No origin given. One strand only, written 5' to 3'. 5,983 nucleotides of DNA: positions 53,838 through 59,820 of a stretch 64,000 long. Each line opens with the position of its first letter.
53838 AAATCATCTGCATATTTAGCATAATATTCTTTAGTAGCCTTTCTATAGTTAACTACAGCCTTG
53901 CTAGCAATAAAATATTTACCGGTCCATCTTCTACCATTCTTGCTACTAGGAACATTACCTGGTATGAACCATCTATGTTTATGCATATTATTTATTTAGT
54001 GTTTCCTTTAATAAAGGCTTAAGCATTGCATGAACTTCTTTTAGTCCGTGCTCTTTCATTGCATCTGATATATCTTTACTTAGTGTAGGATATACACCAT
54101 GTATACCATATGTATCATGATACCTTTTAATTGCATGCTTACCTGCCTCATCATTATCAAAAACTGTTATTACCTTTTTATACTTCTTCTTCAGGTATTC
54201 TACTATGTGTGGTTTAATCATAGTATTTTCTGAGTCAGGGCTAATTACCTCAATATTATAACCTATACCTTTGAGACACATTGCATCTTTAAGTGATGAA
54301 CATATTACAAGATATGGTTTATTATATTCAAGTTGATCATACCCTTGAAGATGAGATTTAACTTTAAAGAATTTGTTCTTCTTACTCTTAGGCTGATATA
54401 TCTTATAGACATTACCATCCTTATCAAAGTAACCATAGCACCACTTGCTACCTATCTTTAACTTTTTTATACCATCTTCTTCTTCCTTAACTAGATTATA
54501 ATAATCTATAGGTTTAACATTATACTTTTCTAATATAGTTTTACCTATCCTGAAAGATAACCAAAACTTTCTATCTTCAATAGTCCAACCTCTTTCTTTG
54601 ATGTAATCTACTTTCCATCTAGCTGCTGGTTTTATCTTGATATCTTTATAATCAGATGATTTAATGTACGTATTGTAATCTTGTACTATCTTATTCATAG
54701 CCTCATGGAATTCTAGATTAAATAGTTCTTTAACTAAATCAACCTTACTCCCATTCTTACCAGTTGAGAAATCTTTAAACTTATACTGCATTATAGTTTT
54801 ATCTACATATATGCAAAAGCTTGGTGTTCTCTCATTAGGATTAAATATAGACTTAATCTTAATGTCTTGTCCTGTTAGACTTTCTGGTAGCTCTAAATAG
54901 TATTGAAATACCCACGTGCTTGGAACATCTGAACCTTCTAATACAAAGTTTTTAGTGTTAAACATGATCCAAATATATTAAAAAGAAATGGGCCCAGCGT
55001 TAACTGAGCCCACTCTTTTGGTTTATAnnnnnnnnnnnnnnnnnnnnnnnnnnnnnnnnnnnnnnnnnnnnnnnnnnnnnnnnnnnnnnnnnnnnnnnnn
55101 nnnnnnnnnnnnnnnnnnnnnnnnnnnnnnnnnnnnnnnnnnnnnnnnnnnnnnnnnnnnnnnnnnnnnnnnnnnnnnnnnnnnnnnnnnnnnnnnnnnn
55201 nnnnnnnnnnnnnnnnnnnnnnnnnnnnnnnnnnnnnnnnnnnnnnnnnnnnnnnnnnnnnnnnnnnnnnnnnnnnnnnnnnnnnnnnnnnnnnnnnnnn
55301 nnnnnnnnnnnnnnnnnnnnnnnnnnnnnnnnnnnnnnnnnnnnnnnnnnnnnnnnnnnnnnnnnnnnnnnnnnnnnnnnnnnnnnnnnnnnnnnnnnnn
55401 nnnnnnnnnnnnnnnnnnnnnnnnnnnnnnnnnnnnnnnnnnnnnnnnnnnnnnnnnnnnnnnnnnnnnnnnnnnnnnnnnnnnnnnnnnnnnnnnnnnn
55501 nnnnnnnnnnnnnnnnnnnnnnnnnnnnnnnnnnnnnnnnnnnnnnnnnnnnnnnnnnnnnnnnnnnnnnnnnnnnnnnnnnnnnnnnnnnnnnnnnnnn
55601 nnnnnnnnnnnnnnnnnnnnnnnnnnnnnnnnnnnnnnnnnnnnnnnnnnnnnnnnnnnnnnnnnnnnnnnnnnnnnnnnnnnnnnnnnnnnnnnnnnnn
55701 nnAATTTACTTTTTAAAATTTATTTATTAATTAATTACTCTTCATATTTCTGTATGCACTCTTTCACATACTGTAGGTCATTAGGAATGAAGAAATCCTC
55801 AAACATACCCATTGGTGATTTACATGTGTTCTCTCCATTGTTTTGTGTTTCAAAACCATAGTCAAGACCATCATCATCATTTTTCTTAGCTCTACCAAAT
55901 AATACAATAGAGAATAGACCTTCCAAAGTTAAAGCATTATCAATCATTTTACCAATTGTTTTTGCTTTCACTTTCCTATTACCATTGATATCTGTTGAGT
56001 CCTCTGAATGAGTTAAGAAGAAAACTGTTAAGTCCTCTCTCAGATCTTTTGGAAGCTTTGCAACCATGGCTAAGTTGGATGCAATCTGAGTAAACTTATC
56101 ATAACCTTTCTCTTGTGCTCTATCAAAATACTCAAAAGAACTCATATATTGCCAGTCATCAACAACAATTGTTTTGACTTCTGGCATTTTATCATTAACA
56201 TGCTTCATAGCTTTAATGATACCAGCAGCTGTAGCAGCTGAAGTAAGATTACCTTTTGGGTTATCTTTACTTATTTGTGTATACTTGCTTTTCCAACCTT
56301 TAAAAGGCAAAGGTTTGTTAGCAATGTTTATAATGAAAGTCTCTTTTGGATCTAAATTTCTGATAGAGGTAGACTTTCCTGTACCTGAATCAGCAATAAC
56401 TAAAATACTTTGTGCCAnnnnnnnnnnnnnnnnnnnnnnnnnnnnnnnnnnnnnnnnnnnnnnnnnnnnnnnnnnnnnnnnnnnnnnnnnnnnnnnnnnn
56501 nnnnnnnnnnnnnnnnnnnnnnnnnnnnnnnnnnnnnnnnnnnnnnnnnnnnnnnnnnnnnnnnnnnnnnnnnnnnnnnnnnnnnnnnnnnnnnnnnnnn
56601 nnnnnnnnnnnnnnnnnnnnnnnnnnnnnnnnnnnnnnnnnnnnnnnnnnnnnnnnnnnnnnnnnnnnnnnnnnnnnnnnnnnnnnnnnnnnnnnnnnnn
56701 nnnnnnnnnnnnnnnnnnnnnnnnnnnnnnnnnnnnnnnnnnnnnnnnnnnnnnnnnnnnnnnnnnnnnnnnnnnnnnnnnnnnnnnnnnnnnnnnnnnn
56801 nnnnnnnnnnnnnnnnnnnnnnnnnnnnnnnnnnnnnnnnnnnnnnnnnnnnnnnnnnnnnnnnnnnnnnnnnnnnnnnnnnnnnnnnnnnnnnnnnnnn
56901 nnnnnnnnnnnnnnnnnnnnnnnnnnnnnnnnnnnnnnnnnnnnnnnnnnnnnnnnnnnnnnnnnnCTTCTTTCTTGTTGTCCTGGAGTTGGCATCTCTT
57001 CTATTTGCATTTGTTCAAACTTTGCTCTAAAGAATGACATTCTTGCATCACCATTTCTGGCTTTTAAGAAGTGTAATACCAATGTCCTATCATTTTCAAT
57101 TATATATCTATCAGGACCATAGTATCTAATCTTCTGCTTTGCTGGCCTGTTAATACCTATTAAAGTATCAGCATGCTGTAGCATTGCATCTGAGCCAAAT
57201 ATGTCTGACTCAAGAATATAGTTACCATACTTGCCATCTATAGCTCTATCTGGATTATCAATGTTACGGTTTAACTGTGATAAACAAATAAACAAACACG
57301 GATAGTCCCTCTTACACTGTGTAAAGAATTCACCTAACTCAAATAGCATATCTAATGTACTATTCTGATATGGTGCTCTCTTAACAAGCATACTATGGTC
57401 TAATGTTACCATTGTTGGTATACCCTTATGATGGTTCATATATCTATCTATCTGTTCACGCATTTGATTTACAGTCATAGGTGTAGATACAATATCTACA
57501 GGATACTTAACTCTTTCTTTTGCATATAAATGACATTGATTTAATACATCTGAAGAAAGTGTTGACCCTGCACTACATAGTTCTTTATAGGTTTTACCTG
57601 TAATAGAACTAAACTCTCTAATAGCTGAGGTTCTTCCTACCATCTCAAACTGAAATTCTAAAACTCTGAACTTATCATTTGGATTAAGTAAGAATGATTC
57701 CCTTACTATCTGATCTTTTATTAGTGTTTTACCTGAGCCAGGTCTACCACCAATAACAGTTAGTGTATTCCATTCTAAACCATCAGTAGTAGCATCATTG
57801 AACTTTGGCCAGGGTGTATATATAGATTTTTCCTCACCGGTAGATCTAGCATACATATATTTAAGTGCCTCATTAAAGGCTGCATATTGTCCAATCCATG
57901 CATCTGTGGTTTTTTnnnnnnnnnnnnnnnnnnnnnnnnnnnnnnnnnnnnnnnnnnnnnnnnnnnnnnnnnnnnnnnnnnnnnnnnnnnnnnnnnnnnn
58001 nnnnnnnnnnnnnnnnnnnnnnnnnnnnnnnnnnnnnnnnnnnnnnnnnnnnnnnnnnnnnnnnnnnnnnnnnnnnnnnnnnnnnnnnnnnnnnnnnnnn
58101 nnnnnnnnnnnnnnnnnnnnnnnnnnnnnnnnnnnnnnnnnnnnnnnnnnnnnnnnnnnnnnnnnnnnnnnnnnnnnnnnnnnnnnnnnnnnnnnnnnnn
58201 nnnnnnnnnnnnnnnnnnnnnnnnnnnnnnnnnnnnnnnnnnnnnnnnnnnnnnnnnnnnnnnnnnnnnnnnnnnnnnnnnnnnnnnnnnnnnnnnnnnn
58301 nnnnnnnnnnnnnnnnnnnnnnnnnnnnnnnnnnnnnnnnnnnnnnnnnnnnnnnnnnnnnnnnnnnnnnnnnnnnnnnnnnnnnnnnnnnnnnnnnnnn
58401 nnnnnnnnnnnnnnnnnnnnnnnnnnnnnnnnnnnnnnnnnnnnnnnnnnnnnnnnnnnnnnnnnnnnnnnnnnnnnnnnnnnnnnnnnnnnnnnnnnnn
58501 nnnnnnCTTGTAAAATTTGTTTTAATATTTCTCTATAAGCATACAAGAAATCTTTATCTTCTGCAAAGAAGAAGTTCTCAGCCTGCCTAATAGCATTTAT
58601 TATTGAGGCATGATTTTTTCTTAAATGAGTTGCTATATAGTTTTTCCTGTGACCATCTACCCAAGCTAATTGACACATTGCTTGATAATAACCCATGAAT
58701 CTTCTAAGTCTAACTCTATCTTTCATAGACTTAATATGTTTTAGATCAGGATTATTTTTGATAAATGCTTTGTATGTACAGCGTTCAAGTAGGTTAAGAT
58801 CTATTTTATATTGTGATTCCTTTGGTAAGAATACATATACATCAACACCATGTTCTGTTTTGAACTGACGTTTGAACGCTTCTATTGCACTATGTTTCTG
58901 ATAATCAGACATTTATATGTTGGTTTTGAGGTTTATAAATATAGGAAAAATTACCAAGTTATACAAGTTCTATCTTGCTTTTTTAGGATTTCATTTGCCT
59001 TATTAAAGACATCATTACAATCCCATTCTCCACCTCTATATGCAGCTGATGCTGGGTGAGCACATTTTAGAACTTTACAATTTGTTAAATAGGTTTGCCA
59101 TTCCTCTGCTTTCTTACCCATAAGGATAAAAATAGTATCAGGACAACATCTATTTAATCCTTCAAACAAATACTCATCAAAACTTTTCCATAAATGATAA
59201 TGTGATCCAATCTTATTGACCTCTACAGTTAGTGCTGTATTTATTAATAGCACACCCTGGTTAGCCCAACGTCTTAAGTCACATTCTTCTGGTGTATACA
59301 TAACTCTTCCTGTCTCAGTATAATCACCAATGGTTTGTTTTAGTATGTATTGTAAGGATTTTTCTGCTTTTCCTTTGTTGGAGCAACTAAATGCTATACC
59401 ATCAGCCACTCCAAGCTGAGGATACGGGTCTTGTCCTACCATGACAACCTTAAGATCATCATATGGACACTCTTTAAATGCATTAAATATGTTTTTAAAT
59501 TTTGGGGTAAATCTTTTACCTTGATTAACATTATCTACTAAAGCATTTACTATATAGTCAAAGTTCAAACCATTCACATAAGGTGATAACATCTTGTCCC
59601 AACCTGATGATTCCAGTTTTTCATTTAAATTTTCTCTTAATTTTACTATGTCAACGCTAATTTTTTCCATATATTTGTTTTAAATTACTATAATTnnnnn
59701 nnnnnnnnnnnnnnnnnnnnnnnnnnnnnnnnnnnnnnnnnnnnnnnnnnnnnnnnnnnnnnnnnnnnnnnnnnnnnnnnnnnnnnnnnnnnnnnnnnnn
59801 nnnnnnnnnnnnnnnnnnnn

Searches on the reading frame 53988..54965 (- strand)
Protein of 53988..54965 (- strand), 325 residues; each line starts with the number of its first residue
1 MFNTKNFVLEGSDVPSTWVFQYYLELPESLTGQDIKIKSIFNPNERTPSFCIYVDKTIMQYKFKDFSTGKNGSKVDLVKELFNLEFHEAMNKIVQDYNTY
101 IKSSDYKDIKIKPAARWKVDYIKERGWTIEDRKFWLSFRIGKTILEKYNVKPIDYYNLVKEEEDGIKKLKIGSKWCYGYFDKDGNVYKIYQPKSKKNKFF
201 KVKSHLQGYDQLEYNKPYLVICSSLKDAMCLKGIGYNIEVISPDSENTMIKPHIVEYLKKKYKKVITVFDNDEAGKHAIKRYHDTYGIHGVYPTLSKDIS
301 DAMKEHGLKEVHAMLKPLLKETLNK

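Call 21: search_protein_families(library=pfam, proteins=[window:53988-54965:-], max_evalue=0.001)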
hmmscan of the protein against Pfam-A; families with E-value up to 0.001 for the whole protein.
window:53988-54965:- (325 aa): 3 families
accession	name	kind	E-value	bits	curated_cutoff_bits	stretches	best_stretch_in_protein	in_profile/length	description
PF13155.12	Toprim_2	-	7.2e-06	26.7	22.1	1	222-287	3-67/88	Toprim-like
PF01807.25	Zn_ribbon_DnaG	-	1.4e-05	25.3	24.9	1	44-103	40-95/98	CHC2 zinc finger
PF01751.28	Toprim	-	0.00091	19.8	23.1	0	243-281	27-75/96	Toprim domain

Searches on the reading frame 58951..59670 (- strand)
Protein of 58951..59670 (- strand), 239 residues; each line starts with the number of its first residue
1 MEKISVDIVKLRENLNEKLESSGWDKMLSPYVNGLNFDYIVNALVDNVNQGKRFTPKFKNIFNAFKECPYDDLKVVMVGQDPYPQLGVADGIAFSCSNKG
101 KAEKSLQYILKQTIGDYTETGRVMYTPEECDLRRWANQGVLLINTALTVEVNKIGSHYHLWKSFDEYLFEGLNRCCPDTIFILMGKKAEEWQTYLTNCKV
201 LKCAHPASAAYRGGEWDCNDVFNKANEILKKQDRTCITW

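Call 22: search_protein_families(library=pfam, proteins=[window:58951-59670:-], max_evalue=0.001)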
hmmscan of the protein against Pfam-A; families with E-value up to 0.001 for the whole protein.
window:58951-59670:- (239 aa): 1 family
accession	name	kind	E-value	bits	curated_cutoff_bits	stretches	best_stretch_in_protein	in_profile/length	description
PF03167.25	UDG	-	1.5e-13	51.4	24.3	1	65-229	1-140/141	Uracil DNA glycosylase superfamily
